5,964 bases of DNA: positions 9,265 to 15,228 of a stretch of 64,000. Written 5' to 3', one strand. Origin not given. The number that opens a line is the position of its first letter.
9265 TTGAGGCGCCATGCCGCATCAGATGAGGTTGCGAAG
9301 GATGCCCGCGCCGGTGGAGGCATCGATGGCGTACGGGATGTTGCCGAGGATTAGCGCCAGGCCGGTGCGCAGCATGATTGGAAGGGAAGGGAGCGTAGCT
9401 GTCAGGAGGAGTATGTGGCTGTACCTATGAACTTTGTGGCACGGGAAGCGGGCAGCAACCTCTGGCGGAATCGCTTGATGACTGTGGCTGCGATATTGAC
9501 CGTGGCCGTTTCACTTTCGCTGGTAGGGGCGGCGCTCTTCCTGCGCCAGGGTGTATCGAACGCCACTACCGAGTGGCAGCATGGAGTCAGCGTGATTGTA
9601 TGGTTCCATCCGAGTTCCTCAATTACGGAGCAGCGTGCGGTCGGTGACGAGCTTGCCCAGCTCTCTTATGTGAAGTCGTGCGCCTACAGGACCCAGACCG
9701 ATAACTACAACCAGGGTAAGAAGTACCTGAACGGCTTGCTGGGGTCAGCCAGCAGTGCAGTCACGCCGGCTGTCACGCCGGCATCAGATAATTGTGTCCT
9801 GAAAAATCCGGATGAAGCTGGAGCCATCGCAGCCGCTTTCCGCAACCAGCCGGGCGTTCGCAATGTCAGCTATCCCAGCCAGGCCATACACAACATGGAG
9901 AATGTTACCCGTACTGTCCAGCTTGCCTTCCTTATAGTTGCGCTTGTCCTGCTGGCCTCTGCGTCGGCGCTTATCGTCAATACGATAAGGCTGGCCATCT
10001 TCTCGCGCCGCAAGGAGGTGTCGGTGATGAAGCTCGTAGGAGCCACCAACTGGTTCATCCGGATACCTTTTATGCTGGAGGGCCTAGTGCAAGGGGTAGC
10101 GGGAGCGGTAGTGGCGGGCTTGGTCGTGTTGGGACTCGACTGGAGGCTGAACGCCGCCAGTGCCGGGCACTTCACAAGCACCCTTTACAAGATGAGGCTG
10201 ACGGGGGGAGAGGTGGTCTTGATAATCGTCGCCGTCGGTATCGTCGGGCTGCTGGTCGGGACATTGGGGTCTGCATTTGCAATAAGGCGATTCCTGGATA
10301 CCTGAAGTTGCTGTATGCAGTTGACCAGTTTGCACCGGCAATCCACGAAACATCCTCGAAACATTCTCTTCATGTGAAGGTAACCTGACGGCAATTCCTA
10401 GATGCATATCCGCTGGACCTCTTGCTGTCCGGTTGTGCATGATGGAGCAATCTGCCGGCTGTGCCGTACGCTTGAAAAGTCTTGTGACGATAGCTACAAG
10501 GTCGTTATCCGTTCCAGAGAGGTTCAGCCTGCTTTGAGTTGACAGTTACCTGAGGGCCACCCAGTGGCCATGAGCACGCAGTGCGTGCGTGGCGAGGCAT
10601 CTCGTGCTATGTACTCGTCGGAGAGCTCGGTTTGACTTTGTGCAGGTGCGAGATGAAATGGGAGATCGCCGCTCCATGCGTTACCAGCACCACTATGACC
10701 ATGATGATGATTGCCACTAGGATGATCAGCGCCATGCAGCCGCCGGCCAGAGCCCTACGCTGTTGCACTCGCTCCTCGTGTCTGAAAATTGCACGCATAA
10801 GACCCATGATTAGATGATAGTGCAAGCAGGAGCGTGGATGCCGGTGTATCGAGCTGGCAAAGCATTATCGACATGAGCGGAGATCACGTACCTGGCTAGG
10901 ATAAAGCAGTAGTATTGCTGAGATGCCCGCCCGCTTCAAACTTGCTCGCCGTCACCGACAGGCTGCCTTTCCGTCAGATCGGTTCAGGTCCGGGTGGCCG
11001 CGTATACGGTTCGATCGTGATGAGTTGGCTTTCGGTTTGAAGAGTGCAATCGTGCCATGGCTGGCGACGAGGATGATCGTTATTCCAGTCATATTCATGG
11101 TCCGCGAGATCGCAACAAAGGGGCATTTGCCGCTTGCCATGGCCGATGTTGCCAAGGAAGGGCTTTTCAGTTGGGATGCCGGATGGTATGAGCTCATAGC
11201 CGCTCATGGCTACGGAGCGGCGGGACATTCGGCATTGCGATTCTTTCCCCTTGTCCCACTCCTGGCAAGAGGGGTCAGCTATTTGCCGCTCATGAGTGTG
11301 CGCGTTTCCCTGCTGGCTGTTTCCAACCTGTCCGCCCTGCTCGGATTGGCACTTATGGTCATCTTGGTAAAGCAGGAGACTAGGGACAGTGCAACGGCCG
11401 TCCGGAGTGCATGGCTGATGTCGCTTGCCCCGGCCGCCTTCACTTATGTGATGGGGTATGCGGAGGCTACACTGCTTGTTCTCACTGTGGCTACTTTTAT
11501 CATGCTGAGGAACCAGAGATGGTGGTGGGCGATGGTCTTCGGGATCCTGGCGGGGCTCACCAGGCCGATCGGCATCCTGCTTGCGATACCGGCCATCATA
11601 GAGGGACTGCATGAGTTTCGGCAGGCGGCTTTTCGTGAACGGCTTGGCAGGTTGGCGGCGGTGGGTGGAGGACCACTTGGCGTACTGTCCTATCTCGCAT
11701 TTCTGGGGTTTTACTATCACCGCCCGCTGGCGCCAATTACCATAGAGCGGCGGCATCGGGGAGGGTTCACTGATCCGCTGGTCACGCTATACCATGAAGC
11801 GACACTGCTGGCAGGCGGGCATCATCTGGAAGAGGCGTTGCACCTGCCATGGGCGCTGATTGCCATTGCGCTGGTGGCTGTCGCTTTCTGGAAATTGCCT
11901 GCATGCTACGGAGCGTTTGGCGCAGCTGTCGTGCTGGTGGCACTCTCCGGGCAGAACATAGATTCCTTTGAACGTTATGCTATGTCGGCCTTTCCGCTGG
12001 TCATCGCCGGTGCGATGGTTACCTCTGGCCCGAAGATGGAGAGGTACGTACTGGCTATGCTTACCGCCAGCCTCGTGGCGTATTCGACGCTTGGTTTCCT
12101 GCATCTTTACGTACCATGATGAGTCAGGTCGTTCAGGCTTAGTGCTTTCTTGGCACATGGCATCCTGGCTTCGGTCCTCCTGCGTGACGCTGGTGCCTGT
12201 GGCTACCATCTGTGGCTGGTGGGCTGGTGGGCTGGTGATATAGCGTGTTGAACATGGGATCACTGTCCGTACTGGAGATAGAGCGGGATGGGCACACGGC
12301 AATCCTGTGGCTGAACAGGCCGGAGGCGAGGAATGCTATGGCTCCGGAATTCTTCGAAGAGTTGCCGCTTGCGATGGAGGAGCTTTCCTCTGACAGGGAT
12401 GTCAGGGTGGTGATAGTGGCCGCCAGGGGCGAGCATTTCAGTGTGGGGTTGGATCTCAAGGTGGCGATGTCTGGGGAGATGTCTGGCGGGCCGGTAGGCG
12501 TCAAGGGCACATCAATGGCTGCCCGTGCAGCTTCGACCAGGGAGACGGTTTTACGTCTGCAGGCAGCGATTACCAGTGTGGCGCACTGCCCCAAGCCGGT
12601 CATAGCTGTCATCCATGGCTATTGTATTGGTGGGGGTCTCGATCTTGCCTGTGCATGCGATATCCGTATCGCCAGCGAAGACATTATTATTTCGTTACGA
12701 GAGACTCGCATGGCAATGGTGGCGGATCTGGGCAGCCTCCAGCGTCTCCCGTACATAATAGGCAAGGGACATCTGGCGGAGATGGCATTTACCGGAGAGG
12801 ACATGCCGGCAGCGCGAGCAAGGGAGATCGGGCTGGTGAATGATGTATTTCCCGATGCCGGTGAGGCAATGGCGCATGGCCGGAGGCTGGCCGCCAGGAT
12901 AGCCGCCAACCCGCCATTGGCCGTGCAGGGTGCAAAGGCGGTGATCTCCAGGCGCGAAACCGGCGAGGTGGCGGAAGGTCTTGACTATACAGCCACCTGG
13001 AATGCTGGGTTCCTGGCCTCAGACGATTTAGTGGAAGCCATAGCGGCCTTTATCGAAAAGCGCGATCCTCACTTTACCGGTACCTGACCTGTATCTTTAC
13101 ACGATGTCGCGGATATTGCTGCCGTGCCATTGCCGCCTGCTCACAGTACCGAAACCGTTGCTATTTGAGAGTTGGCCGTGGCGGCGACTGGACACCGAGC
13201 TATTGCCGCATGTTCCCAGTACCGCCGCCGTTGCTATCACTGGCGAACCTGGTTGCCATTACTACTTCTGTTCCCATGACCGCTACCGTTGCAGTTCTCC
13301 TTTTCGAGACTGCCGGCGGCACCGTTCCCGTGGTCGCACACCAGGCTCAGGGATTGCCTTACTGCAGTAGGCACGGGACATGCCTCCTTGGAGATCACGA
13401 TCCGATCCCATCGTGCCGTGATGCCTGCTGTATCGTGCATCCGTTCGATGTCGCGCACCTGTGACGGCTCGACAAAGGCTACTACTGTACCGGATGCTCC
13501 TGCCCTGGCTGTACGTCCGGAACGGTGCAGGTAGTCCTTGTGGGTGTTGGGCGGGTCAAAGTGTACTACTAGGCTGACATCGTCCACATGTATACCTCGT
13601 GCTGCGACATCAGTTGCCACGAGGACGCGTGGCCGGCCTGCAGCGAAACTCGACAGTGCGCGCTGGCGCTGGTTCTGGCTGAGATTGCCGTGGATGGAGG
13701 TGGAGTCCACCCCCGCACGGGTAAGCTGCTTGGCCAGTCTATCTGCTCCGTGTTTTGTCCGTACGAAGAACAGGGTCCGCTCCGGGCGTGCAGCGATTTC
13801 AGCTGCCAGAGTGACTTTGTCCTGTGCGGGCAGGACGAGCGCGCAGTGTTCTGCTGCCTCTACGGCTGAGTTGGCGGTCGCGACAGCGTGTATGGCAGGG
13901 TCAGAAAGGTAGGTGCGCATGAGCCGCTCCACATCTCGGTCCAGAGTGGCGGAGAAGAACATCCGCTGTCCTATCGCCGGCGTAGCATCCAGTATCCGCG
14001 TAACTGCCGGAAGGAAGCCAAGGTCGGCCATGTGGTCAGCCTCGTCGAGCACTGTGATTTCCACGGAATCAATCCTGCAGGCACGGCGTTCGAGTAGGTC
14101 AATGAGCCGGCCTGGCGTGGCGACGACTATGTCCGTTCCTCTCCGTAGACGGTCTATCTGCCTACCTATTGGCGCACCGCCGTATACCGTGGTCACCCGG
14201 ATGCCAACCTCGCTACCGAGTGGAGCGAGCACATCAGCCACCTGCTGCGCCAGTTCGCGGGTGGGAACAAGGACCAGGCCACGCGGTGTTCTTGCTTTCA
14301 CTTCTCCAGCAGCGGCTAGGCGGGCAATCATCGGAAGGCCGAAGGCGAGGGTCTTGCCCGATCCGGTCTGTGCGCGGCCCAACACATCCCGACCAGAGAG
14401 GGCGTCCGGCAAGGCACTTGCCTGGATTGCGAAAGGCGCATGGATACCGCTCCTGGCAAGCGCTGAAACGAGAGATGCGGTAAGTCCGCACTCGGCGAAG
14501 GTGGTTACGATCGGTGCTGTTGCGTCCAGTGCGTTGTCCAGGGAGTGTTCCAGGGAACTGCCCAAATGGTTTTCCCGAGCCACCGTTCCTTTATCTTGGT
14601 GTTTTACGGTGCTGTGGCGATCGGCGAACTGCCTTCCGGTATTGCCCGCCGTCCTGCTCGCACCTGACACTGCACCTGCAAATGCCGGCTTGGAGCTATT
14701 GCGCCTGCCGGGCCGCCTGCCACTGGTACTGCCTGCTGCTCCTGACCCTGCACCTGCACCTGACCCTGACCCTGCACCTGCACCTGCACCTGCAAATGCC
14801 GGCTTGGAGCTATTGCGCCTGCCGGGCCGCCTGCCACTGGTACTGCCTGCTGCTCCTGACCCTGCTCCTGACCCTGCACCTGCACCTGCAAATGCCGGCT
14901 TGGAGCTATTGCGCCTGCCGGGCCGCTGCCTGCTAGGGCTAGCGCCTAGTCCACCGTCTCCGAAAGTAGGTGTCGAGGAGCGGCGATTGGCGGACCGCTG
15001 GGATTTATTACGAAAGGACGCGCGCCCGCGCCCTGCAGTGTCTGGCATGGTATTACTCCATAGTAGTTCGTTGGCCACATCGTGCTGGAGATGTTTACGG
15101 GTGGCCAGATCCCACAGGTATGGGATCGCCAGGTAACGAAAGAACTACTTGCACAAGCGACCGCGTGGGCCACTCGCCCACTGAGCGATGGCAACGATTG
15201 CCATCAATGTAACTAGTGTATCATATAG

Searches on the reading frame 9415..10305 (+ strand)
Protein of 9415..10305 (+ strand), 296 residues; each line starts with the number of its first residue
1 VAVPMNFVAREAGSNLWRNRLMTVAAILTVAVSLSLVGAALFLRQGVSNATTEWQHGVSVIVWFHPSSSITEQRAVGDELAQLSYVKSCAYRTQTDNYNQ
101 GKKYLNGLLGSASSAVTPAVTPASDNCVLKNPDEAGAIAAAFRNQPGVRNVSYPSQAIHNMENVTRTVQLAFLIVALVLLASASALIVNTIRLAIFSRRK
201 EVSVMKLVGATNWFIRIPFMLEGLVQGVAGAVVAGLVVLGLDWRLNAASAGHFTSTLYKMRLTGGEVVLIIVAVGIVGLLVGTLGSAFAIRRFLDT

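Call 84: search_protein_families(library=pfam, proteins=[window:9415-10305:+], max_evalue=0.001)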
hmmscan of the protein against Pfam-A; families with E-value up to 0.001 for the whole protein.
window:9415-10305:+ (296 aa): 2 families
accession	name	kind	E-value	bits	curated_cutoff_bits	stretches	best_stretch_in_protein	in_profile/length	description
PF02687.27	FtsX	-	1.4e-14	54.6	25.5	1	174-293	2-115/120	FtsX-like permease C-terminal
PF18075.7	FtsX_ECD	-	4.5e-07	30.8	23.5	1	58-151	1-96/96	FtsX extracellular domain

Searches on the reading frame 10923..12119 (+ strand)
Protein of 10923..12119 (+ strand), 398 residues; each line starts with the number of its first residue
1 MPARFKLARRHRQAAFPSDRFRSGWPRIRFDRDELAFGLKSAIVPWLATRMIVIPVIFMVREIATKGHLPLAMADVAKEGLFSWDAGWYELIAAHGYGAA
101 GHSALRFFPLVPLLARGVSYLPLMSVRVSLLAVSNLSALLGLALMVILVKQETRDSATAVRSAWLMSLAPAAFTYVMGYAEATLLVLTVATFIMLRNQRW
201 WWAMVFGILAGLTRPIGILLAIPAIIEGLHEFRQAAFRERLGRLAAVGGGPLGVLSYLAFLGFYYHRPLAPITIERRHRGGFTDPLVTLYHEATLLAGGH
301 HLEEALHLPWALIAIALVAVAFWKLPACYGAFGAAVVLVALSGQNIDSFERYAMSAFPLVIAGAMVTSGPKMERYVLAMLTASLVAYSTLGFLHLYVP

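Call 55: search_protein_families(library=pfam, proteins=[window:10923-12119:+], max_evalue=0.00001)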
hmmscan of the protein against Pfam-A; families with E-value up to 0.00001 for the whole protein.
window:10923-12119:+ (398 aa): 1 family
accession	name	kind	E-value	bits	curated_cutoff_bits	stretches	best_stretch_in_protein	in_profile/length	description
PF04188.19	Mannosyl_trans2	-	1.8e-06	28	22.4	1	79-220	56-205/443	Mannosyltransferase (PIG-V)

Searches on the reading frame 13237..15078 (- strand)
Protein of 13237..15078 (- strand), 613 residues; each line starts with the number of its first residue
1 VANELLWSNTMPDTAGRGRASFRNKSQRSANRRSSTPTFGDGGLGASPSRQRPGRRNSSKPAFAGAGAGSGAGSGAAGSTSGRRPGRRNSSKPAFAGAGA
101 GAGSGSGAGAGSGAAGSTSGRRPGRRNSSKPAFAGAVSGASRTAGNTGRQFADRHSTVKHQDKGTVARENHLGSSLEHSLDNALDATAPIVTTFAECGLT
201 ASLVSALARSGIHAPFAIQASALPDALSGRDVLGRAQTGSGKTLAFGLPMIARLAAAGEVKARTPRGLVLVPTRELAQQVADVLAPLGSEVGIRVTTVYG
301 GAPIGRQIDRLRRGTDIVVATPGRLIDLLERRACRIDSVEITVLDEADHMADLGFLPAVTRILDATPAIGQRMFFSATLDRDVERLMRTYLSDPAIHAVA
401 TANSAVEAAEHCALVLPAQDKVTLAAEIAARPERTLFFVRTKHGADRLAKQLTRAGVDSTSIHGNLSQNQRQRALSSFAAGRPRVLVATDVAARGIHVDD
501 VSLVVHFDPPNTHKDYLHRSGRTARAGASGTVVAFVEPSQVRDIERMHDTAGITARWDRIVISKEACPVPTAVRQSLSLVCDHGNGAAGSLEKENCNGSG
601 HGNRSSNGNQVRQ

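Call 55: search_protein_families(library=pfam, proteins=[window:13237-15078:-], max_evalue=0.00001)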
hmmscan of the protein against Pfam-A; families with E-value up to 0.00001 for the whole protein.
window:13237-15078:- (613 aa): 3 families
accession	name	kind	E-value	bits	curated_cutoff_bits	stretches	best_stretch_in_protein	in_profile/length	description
PF00270.35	DEAD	-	4.8e-46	157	26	1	217-385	2-166/167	DEAD/DEAH box helicase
PF00271.37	Helicase_C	-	6.6e-29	100.8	23.5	1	429-527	12-110/110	Helicase conserved C-terminal domain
PF04851.21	ResIII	-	4.9e-06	27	22.5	0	235-380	29-163/164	Type III restriction enzyme, res subunit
